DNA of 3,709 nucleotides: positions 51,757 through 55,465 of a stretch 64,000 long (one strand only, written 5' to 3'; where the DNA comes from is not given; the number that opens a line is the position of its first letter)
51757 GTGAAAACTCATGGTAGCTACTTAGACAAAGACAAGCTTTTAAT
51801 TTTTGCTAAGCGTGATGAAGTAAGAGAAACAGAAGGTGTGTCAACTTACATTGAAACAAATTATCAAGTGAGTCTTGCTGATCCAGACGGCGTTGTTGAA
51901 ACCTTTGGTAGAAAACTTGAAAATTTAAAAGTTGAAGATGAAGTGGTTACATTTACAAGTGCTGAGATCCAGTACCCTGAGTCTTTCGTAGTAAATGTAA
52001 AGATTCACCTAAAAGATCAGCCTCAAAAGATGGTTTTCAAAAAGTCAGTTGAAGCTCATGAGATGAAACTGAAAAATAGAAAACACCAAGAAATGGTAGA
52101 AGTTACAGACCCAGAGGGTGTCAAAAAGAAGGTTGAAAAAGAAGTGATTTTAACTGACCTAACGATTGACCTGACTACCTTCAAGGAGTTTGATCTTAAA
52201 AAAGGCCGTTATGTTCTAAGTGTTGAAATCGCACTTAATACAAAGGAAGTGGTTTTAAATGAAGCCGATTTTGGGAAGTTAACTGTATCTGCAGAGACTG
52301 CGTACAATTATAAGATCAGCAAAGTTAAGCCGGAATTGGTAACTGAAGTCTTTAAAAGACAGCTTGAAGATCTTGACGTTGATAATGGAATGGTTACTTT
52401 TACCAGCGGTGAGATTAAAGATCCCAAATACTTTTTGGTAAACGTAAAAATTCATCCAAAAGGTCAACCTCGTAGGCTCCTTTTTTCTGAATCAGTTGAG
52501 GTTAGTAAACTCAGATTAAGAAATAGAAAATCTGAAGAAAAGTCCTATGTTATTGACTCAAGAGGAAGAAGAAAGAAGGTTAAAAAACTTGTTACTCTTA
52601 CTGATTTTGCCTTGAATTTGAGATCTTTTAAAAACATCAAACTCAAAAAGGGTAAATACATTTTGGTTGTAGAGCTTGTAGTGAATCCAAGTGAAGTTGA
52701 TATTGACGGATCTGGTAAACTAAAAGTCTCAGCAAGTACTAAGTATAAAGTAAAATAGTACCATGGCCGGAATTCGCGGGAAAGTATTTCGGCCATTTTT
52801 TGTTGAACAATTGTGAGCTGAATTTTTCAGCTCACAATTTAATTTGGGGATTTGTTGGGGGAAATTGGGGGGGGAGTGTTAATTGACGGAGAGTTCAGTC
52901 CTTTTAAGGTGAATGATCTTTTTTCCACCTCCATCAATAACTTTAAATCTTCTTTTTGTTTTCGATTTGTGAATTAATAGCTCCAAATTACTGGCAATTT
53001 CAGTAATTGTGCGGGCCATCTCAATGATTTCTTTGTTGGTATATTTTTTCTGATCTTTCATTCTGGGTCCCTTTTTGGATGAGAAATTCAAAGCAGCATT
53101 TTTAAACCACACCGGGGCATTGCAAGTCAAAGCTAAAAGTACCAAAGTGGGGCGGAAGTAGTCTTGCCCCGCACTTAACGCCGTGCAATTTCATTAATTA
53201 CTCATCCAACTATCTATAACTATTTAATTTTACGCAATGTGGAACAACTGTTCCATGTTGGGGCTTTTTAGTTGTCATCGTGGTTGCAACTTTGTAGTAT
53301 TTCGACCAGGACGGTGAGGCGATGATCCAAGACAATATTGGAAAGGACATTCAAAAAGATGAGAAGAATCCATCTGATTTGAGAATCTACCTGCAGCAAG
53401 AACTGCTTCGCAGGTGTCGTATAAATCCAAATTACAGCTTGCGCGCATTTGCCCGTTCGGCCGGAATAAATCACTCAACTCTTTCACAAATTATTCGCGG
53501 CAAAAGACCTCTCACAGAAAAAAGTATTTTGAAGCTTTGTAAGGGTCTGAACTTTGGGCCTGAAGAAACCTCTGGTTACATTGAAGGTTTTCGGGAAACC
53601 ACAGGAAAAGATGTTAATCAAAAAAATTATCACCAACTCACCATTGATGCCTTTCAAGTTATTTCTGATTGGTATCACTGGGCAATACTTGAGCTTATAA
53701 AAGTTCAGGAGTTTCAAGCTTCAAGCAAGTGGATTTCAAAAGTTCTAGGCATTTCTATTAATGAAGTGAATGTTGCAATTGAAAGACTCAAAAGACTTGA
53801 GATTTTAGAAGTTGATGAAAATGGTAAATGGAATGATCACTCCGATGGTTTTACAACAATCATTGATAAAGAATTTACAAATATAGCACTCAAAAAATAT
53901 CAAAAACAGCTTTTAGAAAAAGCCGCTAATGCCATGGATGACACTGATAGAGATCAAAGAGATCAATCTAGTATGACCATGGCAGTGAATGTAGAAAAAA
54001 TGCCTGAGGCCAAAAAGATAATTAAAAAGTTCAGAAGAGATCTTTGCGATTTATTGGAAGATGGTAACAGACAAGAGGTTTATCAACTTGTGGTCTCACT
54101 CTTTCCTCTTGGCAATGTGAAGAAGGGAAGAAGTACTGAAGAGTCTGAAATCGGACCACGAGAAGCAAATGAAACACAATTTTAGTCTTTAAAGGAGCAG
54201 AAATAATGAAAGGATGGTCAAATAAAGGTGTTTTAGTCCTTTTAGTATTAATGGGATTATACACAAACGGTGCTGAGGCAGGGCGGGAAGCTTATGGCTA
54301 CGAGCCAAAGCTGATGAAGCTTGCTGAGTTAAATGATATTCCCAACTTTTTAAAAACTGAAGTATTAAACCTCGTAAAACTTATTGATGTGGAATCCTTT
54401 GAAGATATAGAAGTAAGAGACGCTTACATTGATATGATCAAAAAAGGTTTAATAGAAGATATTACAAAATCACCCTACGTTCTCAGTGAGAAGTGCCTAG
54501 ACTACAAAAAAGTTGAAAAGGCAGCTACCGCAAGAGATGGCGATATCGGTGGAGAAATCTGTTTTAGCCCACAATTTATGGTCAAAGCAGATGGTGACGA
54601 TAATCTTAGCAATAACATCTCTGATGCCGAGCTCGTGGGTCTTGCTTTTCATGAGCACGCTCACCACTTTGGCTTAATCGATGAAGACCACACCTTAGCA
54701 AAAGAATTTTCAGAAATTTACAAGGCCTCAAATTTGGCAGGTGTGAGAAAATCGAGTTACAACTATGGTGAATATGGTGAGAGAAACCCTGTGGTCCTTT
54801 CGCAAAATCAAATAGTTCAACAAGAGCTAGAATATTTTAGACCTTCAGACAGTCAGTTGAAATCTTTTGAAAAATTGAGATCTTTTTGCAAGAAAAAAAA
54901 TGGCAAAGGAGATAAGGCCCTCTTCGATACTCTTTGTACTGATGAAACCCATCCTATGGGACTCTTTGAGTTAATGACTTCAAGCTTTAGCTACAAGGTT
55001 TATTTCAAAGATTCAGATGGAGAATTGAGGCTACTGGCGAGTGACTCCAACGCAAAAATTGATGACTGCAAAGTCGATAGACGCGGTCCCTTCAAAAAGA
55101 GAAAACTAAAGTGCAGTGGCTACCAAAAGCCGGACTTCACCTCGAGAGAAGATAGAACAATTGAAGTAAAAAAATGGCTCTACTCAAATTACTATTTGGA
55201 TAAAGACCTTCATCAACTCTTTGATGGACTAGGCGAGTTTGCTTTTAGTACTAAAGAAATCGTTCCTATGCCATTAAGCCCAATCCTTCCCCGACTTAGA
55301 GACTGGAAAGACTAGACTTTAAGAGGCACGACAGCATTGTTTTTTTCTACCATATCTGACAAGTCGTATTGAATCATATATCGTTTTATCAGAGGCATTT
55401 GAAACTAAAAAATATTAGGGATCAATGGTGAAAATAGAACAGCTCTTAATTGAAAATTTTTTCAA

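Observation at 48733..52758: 1341-aa secreted Cys/Lys-rich protein built from degenerate about 20-aa C-x-x-VPG-x-x-x-C repeats, plus a C-terminal duplicated non-Cys domain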

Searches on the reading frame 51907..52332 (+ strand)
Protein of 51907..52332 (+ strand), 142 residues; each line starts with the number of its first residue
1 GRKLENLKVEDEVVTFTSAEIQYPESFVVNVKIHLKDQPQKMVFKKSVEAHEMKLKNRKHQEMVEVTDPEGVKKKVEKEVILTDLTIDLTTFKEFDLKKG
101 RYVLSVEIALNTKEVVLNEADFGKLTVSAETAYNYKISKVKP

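Call 71: search_protein_families(library=pfam, proteins=[window:51907-52332:+], max_evalue=1)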
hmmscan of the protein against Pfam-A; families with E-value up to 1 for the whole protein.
window:51907-52332:+ (142 aa): 4 families
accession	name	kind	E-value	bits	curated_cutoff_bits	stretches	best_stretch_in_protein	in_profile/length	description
PF03418.19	Peptidase_A25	-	0.0038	16.7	27.8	1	48-113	2-67/353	Germination protease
PF21535.2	HVO_2248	-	0.041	13.4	27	1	15-63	112-160/251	Uncharacterized motility-related protein HVO_2248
PF18539.7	DUF5625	-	0.096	13.4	26.9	1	30-111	62-116/131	Domain of unknown function (DUF5625)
PF22895.2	DUF7024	-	0.13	12.6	24.4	1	30-76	77-123/145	Domain of unknown function (DUF7024)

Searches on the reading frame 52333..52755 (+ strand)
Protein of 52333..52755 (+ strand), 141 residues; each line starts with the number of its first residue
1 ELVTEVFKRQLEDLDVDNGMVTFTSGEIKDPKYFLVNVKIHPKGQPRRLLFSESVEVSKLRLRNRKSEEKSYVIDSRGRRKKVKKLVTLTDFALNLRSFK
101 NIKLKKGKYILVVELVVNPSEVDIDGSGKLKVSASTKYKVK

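Call 71: search_protein_families(library=pfam, proteins=[window:52333-52755:+], max_evalue=1)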
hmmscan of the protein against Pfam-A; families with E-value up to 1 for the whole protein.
window:52333-52755:+ (141 aa): 1 family
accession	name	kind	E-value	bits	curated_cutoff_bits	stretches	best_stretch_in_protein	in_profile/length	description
PF18539.7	DUF5625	-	0.031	15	26.9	1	60-117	61-115/131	Domain of unknown function (DUF5625)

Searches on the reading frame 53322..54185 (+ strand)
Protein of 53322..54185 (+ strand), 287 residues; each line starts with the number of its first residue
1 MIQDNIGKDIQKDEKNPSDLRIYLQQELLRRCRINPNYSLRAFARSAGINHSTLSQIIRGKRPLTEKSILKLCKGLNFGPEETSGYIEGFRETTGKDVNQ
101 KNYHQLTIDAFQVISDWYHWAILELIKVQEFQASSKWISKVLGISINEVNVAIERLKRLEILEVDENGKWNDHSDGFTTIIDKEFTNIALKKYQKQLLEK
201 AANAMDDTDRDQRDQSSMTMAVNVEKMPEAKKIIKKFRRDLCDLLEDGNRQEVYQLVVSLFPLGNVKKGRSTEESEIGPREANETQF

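Call 3: search_protein_families(library=pfam, proteins=[window:53322-54185:+], max_evalue=1)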
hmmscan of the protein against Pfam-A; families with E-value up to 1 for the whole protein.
window:53322-54185:+ (287 aa): 12 families
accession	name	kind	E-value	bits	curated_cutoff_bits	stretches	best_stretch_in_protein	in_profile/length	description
PF14394.12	DUF4423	-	4.6e-45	153.8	30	1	101-263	5-165/165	Domain of unknown function (DUF4423)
PF01381.28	HTH_3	-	1.8e-09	38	23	1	29-81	1-53/55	Helix-turn-helix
PF13560.12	HTH_31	-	3.7e-08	34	27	1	28-83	5-61/64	Helix-turn-helix domain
PF12844.13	HTH_19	-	5.7e-05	23.4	30.2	1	27-78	2-53/64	Helix-turn-helix domain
PF13443.12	HTH_26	-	0.0012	19.4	22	1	37-82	10-56/63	Cro/C1-type HTH DNA-binding domain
PF12802.13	MarR_2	-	0.05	14.2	27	0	119-164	7-52/61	MarR family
PF25212.1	HVO_A0114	-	0.061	13.6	27.6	1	119-169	24-73/84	HVO_A0114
PF21318.3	BRCA2DBD_OB2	-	0.07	13.4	27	1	239-259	25-45/66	BRCA2, OB2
PF13693.12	HTH_35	-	0.087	13.3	25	1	38-69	16-47/75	Winged helix-turn-helix DNA-binding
PF13412.12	HTH_24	-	0.11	12.5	21.9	1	133-162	18-47/48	Winged helix-turn-helix DNA-binding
PF12310.13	Elf-1_N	-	0.12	13.5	22.9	1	196-231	9-42/108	Transcription factor protein N terminal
PF24409.1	wHTH-PRTase_assc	-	0.16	12.4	27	1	134-163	13-42/83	wHTH-PRTase associated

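Call 5: search_protein_families(library=ncbifam, proteins=[window:53322-54185:+], max_evalue=1)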
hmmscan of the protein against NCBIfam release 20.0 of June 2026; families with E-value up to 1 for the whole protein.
window:53322-54185:+ (287 aa): 6 families
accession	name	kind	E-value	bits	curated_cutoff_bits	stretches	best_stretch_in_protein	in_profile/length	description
TIGR02147.1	Fsuc_second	paralog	7.2e-39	133.9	50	1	19-264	9-270/272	TIGR02147 family protein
TIGR02607.1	antidote_HigA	equivalog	0.00028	20.6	47.7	1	37-79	20-62/81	HigA family addiction module antitoxin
NF005809.0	PRK07670.1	equivalog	0.0029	17.1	326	1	204-261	157-214/255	FliA/WhiG family RNA polymerase sigma factor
NF038310.1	lysogeny_AimR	equivalog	0.0061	15.6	70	1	37-99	9-71/365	AimR family lysis-lysogeny pheromone receptor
TIGR04111.1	BcepMu_gp16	hypoth_equivalog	0.086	12.8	34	1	38-62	14-38/55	phage-associated protein, BcepMu gp16 family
NF041677.1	trans_regClgR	equivalog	0.21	11.7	170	0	27-77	11-61/113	transcriptional regulator ClgR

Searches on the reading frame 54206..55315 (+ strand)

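Call 3: search_protein_families(library=pfam, proteins=[window:54206-55315:+], max_evalue=1)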
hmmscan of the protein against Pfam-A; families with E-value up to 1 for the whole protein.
window:54206-55315:+ (369 aa): 1 family
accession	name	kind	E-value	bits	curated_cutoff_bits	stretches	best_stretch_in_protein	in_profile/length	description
PF09657.15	Cas_Csx8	-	0.011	15.3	29.2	1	41-99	278-336/493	CRISPR-associated protein Csx8 (Cas_Csx8)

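Call 5: search_protein_families(library=ncbifam, proteins=[window:54206-55315:+], max_evalue=1)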
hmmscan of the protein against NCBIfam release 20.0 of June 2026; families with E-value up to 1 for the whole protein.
window:54206-55315:+ (369 aa): 0 families
